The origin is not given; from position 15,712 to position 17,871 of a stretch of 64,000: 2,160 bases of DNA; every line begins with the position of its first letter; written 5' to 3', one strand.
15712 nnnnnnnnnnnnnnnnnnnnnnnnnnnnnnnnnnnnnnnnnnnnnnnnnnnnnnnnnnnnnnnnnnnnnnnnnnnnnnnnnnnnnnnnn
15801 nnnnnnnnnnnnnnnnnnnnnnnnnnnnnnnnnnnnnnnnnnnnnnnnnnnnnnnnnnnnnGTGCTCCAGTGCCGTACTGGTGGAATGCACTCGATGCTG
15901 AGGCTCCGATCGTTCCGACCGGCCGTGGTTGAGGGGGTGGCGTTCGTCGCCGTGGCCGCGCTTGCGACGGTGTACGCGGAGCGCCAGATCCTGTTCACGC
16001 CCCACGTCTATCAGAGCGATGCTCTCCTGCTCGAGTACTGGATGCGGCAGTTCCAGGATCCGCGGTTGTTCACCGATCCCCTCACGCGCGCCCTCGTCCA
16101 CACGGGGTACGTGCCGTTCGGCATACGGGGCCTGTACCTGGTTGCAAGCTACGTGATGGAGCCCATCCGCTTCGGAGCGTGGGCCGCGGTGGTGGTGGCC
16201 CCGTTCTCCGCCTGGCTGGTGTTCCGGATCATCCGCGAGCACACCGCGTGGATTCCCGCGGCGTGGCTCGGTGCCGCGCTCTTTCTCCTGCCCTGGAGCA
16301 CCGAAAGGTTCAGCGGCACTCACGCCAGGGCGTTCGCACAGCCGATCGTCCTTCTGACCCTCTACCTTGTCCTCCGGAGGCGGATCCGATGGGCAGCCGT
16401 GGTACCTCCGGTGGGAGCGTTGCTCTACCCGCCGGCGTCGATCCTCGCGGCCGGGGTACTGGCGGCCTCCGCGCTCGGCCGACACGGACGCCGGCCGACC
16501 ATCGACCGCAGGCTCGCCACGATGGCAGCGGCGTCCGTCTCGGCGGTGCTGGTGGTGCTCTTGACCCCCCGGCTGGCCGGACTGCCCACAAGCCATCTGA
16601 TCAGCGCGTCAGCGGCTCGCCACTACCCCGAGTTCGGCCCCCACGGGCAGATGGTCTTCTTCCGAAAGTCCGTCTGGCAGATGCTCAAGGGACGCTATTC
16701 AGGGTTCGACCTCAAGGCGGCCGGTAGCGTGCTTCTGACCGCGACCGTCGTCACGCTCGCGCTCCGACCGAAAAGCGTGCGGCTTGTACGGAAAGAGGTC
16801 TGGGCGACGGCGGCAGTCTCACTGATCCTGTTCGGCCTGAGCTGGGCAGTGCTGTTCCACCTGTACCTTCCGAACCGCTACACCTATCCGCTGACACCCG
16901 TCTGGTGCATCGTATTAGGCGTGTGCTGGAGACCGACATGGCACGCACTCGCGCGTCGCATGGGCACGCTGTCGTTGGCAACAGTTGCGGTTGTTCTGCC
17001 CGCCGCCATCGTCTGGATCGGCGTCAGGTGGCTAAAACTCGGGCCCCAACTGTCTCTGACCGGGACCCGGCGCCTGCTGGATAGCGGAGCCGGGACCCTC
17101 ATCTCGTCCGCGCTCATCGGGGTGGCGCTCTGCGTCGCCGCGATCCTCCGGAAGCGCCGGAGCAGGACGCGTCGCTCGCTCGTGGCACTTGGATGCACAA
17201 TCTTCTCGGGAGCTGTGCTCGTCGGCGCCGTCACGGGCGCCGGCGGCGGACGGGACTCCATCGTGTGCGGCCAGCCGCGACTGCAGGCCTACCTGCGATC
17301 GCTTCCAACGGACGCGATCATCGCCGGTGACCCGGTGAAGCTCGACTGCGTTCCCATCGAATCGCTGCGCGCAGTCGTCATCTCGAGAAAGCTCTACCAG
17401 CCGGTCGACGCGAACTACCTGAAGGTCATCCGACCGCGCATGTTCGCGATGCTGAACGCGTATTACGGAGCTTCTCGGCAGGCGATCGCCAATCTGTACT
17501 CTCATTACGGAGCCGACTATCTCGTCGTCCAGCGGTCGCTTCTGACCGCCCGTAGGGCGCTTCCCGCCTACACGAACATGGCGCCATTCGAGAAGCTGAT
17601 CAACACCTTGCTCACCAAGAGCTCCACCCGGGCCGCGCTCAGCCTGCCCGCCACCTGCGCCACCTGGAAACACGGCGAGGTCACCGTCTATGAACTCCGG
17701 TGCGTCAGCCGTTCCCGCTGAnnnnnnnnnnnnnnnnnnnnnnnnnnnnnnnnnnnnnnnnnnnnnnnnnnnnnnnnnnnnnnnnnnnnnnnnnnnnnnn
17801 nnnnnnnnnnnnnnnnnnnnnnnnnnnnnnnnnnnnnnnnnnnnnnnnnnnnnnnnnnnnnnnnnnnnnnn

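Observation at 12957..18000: tRNA-Thr followed 4.9 kb later by a decayed copy of its own 3' half: att-like repeats around an integrase-less island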

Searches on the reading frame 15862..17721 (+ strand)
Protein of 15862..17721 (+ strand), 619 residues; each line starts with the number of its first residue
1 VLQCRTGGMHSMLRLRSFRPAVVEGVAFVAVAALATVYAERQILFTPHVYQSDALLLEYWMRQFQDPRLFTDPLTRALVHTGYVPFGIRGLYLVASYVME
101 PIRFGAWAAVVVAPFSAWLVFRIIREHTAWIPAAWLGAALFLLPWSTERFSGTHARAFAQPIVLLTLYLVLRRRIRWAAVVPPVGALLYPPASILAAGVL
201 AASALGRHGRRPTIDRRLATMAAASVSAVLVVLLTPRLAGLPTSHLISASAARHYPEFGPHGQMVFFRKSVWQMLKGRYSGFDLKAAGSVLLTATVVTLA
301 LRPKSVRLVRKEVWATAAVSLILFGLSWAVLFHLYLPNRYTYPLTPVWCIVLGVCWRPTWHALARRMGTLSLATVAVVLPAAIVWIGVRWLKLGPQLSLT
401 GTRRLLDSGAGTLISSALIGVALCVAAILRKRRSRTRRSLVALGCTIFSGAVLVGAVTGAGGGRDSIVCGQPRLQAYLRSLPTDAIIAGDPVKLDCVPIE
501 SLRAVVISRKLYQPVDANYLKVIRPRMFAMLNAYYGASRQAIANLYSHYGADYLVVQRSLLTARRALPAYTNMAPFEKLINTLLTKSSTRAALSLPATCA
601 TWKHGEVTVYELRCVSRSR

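Call 12: search_protein_families(library=pfam, proteins=[window:15862-17721:+], max_evalue=0.01)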
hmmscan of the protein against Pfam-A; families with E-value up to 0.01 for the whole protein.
window:15862-17721:+ (619 aa): 0 families

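Call 15: find_encoding_contigs(protein=window:15862-17721:+, flank=10000, max_places=10)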
Protein window:15862-17721:+ (619 aa): no gene with exactly this product is on record in the collection.

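Call 23: find_homologous_proteins(query=window:15862-17721:+)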
Query window:15862-17721:+ (619 aa): 213 proteins with E <= 0.001 among 8000 candidates; the best 120 are listed.
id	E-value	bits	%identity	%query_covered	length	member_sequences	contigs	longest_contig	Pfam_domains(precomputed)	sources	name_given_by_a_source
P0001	0.0e+0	1325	100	98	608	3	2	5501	-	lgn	-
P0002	0.0e+0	1178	88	99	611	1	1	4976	-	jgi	jgi:hypothetical protein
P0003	0.0e+0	1175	88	98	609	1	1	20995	-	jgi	jgi:hypothetical protein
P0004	0.0e+0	1085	81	100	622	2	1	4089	-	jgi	jgi:hypothetical protein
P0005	0.0e+0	1056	79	98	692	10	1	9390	-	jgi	jgi:hypothetical protein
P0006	0.0e+0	1055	79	100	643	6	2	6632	-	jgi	jgi:hypothetical protein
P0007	0.0e+0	1052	78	100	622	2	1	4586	PF19830.5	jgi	jgi:hypothetical protein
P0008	0.0e+0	1038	79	98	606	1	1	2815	-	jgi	jgi:hypothetical protein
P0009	0.0e+0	1021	78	94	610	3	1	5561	-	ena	-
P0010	2.9e-294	995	76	97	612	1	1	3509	-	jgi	jgi:hypothetical protein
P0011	2.9e-281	952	74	96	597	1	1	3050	PF19830.5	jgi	jgi:hypothetical protein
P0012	5.3e-261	886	93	71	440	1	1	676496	-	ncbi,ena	-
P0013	1.2e-248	845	66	94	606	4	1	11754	-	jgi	jgi:hypothetical protein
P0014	5.0e-243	826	64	98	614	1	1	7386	-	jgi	jgi:hypothetical protein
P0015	8.0e-238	809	62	98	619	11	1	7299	-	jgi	jgi:hypothetical protein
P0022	1.9e-213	728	77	68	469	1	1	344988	-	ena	-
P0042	1.7e-194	666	55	95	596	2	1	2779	PF19830.5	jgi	jgi:hypothetical protein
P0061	5.0e-189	648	81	59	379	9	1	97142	-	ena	-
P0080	8.0e-163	561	46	96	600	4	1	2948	PF19830.5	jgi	-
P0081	1.2e-162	561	47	96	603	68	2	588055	PF19830.5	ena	-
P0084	1.1e-161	557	47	96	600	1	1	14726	PF19830.5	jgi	jgi:hypothetical protein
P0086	2.8e-160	553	47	96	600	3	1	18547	PF19830.5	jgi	jgi:hypothetical protein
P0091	2.7e-159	550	48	96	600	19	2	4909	PF19830.5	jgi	jgi:hypothetical protein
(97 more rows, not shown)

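Call 24: find_encoding_contigs(protein=P0012, flank=10000, max_places=4)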
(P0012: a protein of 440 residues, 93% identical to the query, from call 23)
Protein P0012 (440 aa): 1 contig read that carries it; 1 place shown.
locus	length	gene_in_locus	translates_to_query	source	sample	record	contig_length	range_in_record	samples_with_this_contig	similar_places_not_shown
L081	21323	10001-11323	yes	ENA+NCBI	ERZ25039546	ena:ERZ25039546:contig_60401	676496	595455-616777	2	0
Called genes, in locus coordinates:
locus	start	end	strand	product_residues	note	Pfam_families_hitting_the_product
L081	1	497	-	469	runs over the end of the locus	PF01134:GIDA (faint), PF01262:AlaDh_PNT_C (faint), PF07992:Pyr_redox_2, PF12831:FAD_oxidored, PF13450:NAD_binding_8 (weak), PF13738:Pyr_redox_3 (weak), PF00070:Pyr_redox, PF02852:Pyr_redox_dim, +3 more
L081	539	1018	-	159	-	PF01425:Amidase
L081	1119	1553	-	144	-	PF01425:Amidase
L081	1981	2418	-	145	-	PF01047:MarR, PF12802:MarR_2 (weak)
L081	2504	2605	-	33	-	-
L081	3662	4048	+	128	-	-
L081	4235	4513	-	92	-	-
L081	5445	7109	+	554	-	PF00535:Glycos_transf_2, PF13489:Methyltransf_23, PF08241:Methyltransf_11 (weak), PF08242:Methyltransf_12 (weak)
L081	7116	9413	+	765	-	PF09586:YfhO (weak)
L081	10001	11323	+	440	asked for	-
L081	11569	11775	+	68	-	-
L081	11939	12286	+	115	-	-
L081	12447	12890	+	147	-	PF13466:STAS_2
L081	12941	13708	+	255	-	PF12844:HTH_19, PF13413:HTH_25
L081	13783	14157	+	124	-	PF14864:Alkyl_sulf_C (weak), PF02036:SCP2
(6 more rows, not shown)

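Call 25: find_encoding_contigs(protein=P0003, flank=10000, max_places=4)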
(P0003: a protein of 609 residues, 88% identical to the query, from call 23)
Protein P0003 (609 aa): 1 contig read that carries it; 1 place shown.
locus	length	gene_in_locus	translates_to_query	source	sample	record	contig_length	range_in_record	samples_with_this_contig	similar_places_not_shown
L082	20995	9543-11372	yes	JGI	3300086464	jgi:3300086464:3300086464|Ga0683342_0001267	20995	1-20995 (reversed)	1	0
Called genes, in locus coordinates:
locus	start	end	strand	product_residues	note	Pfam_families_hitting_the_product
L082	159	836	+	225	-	PF00903:Glyoxalase, PF22677:Ble-like_N (weak)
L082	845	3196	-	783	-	PF00884:Sulfatase, PF01663:Phosphodiest (faint), PF16347:SGSH_C (weak)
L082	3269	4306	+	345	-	PF01636:APH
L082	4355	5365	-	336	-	PF03706:LPG_synthase_TM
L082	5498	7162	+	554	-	PF00535:Glycos_transf_2, PF13489:Methyltransf_23, PF08241:Methyltransf_11, PF08242:Methyltransf_12, PF13649:Methyltransf_25 (weak)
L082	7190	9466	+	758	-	PF09586:YfhO (weak)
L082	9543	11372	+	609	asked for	-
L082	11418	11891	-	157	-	PF06983:3-dmu-9_3-mt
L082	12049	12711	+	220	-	PF01872:RibD_C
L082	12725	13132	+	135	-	-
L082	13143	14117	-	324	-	PF00248:Aldo_ket_red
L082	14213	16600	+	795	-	PF00990:GGDEF, PF01590:GAF (faint), PF13487:HD_5, PF01966:HD, PF13492:GAF_3 (faint)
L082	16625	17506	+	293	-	PF01323:DSBA, PF13743:Thioredoxin_5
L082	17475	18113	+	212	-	PF00300:His_Phos_1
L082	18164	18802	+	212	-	PF01471:PG_binding_1, PF03734:YkuD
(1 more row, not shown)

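Call 42: find_encoding_contigs(protein=P0061, flank=10000, max_places=3)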
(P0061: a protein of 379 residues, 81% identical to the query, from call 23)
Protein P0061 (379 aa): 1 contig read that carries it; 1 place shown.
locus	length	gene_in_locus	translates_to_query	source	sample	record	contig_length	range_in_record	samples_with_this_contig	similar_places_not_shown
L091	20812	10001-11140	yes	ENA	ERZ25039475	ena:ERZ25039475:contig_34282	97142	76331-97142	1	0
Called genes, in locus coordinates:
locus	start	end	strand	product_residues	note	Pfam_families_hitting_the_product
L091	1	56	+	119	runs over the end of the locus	-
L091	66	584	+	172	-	PF04542:Sigma70_r2 (faint), PF08281:Sigma70_r4_2, PF04545:Sigma70_r4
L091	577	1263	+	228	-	-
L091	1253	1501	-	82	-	-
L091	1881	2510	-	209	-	PF00150:Cellulase (weak)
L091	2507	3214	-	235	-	PF04185:Phosphoesterase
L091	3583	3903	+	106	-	-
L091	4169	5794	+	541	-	PF00072:Response_reg, PF00512:HisKA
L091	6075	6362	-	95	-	-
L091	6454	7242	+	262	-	PF00106:adh_short, PF01370:Epimerase (weak), PF08659:KR (weak), PF13561:adh_short_C2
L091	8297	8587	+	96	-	-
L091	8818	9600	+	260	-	PF00106:adh_short, PF13561:adh_short_C2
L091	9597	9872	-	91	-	-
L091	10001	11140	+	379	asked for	-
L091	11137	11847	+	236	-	-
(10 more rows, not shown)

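Call 43: find_encoding_contigs(protein=P0022, flank=10000, max_places=3)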
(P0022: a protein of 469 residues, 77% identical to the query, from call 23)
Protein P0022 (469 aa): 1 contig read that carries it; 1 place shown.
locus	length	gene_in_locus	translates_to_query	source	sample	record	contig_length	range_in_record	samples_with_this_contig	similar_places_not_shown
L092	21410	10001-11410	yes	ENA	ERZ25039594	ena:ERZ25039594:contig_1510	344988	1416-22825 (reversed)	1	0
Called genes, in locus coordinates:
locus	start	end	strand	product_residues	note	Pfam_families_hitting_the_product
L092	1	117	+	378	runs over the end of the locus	PF07722:Peptidase_C26, PF00117:GATase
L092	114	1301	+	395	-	PF00202:Aminotran_3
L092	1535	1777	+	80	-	PF07336:ABATE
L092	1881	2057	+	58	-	PF11706:zf-CGNR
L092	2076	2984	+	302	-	PF00296:Bac_luciferase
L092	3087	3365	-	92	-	-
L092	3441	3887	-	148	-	-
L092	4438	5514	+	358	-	PF13493:DUF4118, PF00512:HisKA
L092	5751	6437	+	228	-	PF00072:Response_reg, PF00486:Trans_reg_C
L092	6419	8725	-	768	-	PF09586:YfhO (weak)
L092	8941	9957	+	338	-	PF03706:LPG_synthase_TM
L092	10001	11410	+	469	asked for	-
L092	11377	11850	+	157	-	-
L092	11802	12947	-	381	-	PF13489:Methyltransf_23, PF08241:Methyltransf_11, PF08242:Methyltransf_12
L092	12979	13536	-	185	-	PF00535:Glycos_transf_2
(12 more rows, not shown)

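Call 53: search_protein_families(library=ncbifam, proteins=[window:15862-17721:+], max_evalue=0.1)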
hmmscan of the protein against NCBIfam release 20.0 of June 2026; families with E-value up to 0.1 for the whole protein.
window:15862-17721:+ (619 aa): 1 family
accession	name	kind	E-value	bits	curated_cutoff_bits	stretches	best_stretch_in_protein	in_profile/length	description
TIGR02970.1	succ_dehyd_cytB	equivalog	0.036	14.3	52.3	1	267-335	14-80/120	succinate dehydrogenase, cytochrome b556 subunit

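Call 75: predict_structure(alignment_id=A5)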
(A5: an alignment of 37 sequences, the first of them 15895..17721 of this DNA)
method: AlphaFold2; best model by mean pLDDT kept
length: 608 residues; sequences in the alignment: 37
mean_pLDDT: 86.1   pTM: 0.86
mean pLDDT of the five models: 86.1, 84.8, 84.3, 83.1, 79.9
residues with pLDDT >= 90: 306; 70-90: 245; 50-70: 43; < 50: 14
segments of 3 or more residues with pLDDT < 50: 1-5, 138-143
pLDDT, mean of each block of 10 residues (from residue 1): 55 91 87 83 71 81 81 80 86 80 92 94 94 60 63 96 96 90 94 85 93 95 86 73 72 58 70 85 96 95 95 77 66 93 96 92 93 92 85 86 92 90 84 95 90 69 92 93 88 88 82 94 96 95 96 89 88 89 96 96 92
secondary structure, 60 per line:
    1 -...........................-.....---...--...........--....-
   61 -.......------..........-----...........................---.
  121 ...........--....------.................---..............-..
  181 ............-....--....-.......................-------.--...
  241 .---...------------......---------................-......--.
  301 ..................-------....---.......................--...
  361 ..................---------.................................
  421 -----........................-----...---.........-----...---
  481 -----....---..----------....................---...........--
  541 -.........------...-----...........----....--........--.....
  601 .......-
elements in order: H2-28 H30-34 E38-40 H43-53 H56-59 H62-68 H75-84 H90-116 H120-131 H134-137 H144-160 H164-177 H179-192 E194-197 E200-203 H205-227 H238-241 H260-265 H275-290 H292-297 H300-318 H326-329 H333-355 H358-378 H388-420 H426-449 E455-457 H461-469 E475-477 H486-489 H506-524 H528-538 E542-546 H547-550 H565-575 H580-583 E589-593 E596-600 H601-607

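Call 77: fold_search(model_id=the predicted structure, library=pdb)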
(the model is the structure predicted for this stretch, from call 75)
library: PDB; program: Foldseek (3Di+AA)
matches with E <= 10: 393; with E <= 0.001: 13
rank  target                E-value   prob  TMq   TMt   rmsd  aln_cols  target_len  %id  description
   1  7zlh_A                7.0e-06  1.00  0.43  0.41  11.1       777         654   10  Cryo-EM structure of C-mannosyltransferase CeDPY19, in apo state, bound to CMT2-Fab and anti-Fab nanobody (released 2023-01-11)
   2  7zli_A                2.6e-05  1.00  0.45  0.42  12.5       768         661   12  Cryo-EM structure of C-mannosyltransferase CeDPY19, in complex with Dol25-P-Man and bound to CMT2-Fab and anti-Fab nan (released 2023-01-11)
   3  7zlg_A                2.6e-05  1.00  0.39  0.36  14.1       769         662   11  Cryo-EM structure of C-mannosyltransferase CeDPY19, in complex with acceptor peptide and bound to CMT2-Fab and anti-Fa (released 2023-01-11)
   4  6ezn_F                2.7e-05  1.00  0.44  0.42  14.6       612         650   11  Cryo-EM structure of the yeast oligosaccharyltransferase (OST) complex (released 2018-01-17)
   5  5gmy_A                4.0e-05  1.00  0.43  0.33  14.4       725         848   12  Crystal structure of the Archaeoglobus fulgidus oligosaccharyltransferase (O29867_ARCFU) tethered with an acceptor pep (released 2017-02-01)
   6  5ezm                  5.7e-05  1.00  0.50  0.55   8.7       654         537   14  Crystal Structure of ArnT from Cupriavidus metallidurans in the apo state (released 2016-02-17)
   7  7oci_F                5.9e-05  1.00  0.47  0.45  11.2       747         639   12  Cryo-EM structure of yeast Ost6p containing oligosaccharyltransferase complex (released 2022-02-16)
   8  3waj                  8.4e-05  1.00  0.38  0.31  15.6       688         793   12  Crystal structure of the Archaeoglobus fulgidus oligosaccharyltransferase (O29867_ARCFU) complex with Zn and sulfate (released 2013-10-30)
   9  5f15                  1.4e-04  1.00  0.49  0.53   9.0       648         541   14  Crystal Structure of ArnT from Cupriavidus metallidurans bound to Undecaprenyl phosphate (released 2016-02-17)
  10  9n9j_I                1.6e-04  1.00  0.46  0.41  10.8       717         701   12  Structure of a GRP94 folding intermediate engaged with a CCDC134- and FKBP11-bound secretory translocon (released 2025-11-19)
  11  5ogl_A                3.5e-04  1.00  0.43  0.38  11.0       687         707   10  Structure of bacterial oligosaccharyltransferase PglB in complex with an acceptor peptide and an lipid-linked oligosac (released 2017-10-25)
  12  8agc_A                5.2e-04  1.00  0.45  0.40  15.0       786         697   11  Structure of yeast oligosaccharylransferase complex with lipid-linked oligosaccharide and non-acceptor peptide bound (released 2022-12-07)
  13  6gxc_A                7.4e-04  1.00  0.44  0.38  10.3       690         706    9  Bacterial oligosaccharyltransferase PglB in complex with an inhibitory peptide and a reactive lipid-linked oligosaccha (released 2018-11-14)
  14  8pn9_A                1.4e-03  1.00  0.45  0.42  15.7       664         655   10  Structure of human oligosaccharyltransferase OST-A complex bound to NGI-1 (released 2024-05-08)
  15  8if8_B                2.4e-03  1.00  0.44  0.43  12.2       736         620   13  Arabinosyltransferase AftA (released 2023-05-31)
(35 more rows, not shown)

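Call 86: search_dna_similar(query=window:15895-17721:+, collection=phages, mode=protein, max_rows=10, max_evalue=0.001)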
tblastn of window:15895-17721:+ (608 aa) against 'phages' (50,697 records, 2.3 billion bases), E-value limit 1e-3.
No match.
